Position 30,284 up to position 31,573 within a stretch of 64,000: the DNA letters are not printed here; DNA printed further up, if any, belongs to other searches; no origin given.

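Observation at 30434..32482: Tightly coupled three-gene membrane module ending in an SPFH/band-7 protein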

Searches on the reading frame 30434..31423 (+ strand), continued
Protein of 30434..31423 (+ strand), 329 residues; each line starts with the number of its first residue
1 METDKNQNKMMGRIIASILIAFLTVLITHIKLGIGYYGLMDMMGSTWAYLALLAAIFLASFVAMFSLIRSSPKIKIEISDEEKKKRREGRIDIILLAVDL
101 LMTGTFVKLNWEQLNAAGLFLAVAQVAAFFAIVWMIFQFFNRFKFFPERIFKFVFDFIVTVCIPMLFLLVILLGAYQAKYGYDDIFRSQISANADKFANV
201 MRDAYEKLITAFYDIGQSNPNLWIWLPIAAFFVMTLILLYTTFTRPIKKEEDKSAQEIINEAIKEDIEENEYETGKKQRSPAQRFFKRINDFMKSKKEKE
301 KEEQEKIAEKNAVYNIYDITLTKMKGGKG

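Call 51: find_encoding_contigs(protein=P0038, flank=5000, max_places=2)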
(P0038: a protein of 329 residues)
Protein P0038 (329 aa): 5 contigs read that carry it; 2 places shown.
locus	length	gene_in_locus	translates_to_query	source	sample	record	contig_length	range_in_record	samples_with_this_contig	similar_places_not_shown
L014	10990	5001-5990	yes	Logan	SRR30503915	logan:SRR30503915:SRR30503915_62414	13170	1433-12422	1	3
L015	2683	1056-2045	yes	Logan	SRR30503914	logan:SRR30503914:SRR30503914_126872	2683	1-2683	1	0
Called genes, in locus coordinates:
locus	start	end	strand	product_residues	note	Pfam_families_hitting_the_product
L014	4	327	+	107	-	-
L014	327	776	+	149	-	-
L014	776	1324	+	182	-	-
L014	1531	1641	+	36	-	-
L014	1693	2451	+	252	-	PF02195:ParB_N (weak)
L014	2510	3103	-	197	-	-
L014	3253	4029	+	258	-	PF00589:Phage_integrase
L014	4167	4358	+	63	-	-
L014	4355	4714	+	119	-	-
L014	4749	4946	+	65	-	-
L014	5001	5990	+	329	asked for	-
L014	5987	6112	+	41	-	-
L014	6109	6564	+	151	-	-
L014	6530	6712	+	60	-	-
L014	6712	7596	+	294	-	PF01145:Band_7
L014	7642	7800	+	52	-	-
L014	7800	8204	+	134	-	-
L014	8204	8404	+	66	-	-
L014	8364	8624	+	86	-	-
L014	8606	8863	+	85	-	-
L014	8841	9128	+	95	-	-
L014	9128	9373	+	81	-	-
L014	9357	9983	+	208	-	-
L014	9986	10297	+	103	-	-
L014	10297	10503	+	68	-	-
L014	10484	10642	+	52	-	-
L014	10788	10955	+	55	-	-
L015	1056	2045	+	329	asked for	-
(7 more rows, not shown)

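Call 60: search_solved_structures(query=A4, max_evalue=10)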
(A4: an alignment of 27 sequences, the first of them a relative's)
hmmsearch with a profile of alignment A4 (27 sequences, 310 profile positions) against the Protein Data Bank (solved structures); distinct sequences matched with E-value up to 10: 53.
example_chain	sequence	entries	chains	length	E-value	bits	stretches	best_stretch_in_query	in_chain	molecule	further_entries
4oh3_A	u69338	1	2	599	0.0088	18.4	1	20-164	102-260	Nitrate transporter 1.1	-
5a2n_A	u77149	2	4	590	0.011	18.1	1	20-164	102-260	PROTEIN NRT1/ PTR FAMILY 6.3 | NITRATE TRANSPORTER 1.1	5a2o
6b85_J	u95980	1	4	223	0.03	16.7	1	7-71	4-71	TMHC4_R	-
8yq5_E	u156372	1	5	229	0.045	16.1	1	4-107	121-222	de novo designed ion channel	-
11kc_A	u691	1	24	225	0.05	15.9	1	9-71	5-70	Designed nanoparticle O43-TM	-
7clj_A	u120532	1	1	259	0.06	15.7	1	7-74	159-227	heliorhodopsin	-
6is6_A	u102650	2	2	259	0.11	14.8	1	7-74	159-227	heliorhodopsin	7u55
6bbh_A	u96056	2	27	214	0.2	13.9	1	18-80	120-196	Calcium release-activated calcium channel protein 1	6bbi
8yq6_E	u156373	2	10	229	0.21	13.9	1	4-107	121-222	de novo designed ion channel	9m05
6h7u_A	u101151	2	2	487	0.22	13.8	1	9-69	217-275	Peptide ABC transporter permease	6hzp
6gz9_A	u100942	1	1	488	0.22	13.8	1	9-69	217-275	Peptide ABC transporter permease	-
6exs_A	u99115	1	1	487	0.23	13.7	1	9-69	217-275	Peptide ABC transporter permease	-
6bbf_A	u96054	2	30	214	0.32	13.3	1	18-80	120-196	Calcium release-activated calcium channel protein 1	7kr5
6bbg_A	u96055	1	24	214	0.34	13.2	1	18-80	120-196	Calcium release-activated calcium channel protein 1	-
8rjc_9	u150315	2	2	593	0.51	12.6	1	209-302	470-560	Calnexin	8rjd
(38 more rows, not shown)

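Call 76: search_solved_structures(query=L003:7127-7993:+, max_evalue=0.001)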
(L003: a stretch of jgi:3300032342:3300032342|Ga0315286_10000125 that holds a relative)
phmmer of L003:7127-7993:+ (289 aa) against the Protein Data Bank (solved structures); distinct sequences matched with E-value up to 0.001: 14.
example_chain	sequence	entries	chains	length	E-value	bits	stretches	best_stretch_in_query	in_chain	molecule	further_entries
9urz_B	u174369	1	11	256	3.2e-32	115.4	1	30-247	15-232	Prohibitin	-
8rrh_A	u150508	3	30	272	2.6e-31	112.4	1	14-240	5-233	Prohibitin 1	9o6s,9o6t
9o9z_A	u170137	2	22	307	2.7e-31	112.3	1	13-240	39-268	Prohibitin 1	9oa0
9unl_E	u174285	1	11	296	3.4e-31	112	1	14-240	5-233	Prohibitin 1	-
8rrh_B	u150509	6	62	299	1.1e-30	110.4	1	34-248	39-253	Prohibitin-2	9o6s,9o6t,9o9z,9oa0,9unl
9urz_D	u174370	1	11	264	1.6e-24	90.1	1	56-247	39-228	Prohibitin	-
8j4i_A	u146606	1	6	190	2.6e-16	63.2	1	34-183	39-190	Prohibitin-2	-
6iqe_A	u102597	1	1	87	3.4e-07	33.3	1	181-247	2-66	Prohibitin-2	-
7vhp_G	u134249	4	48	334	8.9e-07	32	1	21-102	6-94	Modulator of FtsH protease HflC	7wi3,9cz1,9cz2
7vhq_G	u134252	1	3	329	9.2e-07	31.9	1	21-102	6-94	Modulator of FtsH protease HflC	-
9paw_XB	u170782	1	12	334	1.1e-06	31.7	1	21-102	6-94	Modulator of FtsH protease HflC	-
9vvj_A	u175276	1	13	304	0.00029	23.7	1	22-228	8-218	Erlin-1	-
9o9u_A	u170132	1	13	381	0.00033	23.5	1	21-228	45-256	Erlin-1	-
9vvg_A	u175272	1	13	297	0.00061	22.7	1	27-228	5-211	Erlin-1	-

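Call 82: find_encoding_contigs(protein=P0047, flank=5000, max_places=2)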
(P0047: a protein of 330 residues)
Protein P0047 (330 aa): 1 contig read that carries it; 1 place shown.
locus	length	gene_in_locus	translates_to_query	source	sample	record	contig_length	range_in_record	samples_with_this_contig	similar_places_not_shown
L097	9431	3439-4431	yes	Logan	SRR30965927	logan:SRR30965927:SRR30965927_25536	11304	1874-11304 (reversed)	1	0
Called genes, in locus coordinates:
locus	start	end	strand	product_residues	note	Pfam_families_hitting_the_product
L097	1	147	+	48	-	?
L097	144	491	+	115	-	-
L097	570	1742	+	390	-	PF13439:Glyco_transf_4, PF13477:Glyco_trans_4_2 (weak), PF20706:GT4-conflict, PF00534:Glycos_transf_1, PF13692:Glyco_trans_1_4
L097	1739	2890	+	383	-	PF13439:Glyco_transf_4, PF13579:Glyco_trans_4_4, PF20706:GT4-conflict (weak), PF00534:Glycos_transf_1, PF13692:Glyco_trans_1_4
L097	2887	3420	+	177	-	PF13489:Methyltransf_23, PF08241:Methyltransf_11, PF08242:Methyltransf_12 (faint), PF13649:Methyltransf_25 (weak), PF13847:Methyltransf_31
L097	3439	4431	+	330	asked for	-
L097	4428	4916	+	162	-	-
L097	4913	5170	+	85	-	-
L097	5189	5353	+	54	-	-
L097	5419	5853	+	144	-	-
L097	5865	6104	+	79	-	-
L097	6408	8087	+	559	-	-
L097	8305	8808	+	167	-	-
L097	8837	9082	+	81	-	-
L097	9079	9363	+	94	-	-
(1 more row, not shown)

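Call 83: find_encoding_contigs(protein=P0041, flank=5000, max_places=2)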
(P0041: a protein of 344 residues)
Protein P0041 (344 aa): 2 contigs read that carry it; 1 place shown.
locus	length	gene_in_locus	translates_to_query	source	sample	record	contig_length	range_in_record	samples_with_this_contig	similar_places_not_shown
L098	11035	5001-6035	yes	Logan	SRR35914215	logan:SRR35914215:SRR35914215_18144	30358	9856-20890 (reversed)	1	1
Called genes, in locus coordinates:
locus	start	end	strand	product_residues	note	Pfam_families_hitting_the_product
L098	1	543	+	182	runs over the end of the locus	-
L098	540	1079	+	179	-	-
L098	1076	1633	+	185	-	PF13489:Methyltransf_23, PF08241:Methyltransf_11, PF13649:Methyltransf_25 (faint)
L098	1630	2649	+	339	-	PF13439:Glyco_transf_4, PF13477:Glyco_trans_4_2 (weak), PF20706:GT4-conflict, PF00534:Glycos_transf_1, PF13692:Glyco_trans_1_4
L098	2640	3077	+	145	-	-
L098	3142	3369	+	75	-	-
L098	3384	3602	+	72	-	-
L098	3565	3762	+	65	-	PF01797:Y1_Tnp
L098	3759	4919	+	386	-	PF12323:HTH_OrfB_IS605, PF01385:OrfB_IS605, PF07282:Cas12f1-like_TNB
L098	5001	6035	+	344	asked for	-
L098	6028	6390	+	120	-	-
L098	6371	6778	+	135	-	-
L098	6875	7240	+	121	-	-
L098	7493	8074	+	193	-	-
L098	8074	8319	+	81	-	-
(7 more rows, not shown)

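Call 88: search_protein_families(library=pfam, alignment_id=A4, max_evalue=0.1)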
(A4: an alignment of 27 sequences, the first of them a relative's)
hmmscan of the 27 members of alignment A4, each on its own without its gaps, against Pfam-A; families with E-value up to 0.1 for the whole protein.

A. member 1, P0001 (329 aa): 3 families
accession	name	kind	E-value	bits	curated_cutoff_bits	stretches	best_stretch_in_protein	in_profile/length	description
PF23494.1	bPH_10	-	0.02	14.7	27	0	35-77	45-87/151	YqeB-like bacterial PH domain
PF05405.19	Mt_ATP-synt_B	-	0.038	14.1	21.7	0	229-312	20-104/163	Mitochondrial ATP synthase B chain precursor (ATP-synt_B)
PF07704.17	PSK_trans_fac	-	0.06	14.7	28.3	0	247-303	17-73/82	Rv0623-like transcription factor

B. families by the number of members that match (of 27 scanned): 64 families (the first 25 are shown)
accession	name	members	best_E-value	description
PF07332.16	Phage_holin_3_6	4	0.002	Putative Actinobacterial Holin-X, holin superfamily III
PF04114.19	Gaa1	3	0.00076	Gaa1-like, GPI transamidase component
PF09716.15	ETRAMP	3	0.0018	Malarial early transcribed membrane protein (ETRAMP)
PF20563.3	DUF6773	2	0.0017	Family of unknown function (DUF6773)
PF11026.13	DUF2721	2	0.0031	Protein of unknown function (DUF2721)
PF04277.18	OAD_gamma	2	0.0032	Oxaloacetate decarboxylase, gamma chain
PF14316.11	DUF4381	2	0.0048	Domain of unknown function (DUF4381)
PF13567.11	DUF4131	2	0.022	Domain of unknown function (DUF4131)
PF06781.17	CrgA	2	0.078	Cell division protein CrgA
PF13687.11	DUF4153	1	0.00025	Domain of unknown function (DUF4153)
PF08570.15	DUF1761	1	0.00026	Protein of unknown function (DUF1761)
PF04893.22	Yip1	1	0.0003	Yip1 domain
PF17159.10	MASE3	1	0.0006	Membrane-associated sensor domain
PF01616.22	Orbi_NS3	1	0.0014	Orbivirus NS3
PF01545.26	Cation_efflux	1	0.0043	Cation efflux family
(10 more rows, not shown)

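Call 98: search_dna_similar(query=window:30434-31420:+, collection=phages, mode=protein, max_evalue=0.001)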
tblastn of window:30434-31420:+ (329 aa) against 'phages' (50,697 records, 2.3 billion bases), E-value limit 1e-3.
No match.

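Call 99: search_dna_similar(query=window:30434-31420:+, collection=plasmids, mode=protein, max_evalue=0.001)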
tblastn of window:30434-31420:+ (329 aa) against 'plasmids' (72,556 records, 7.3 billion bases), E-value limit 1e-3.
No match.
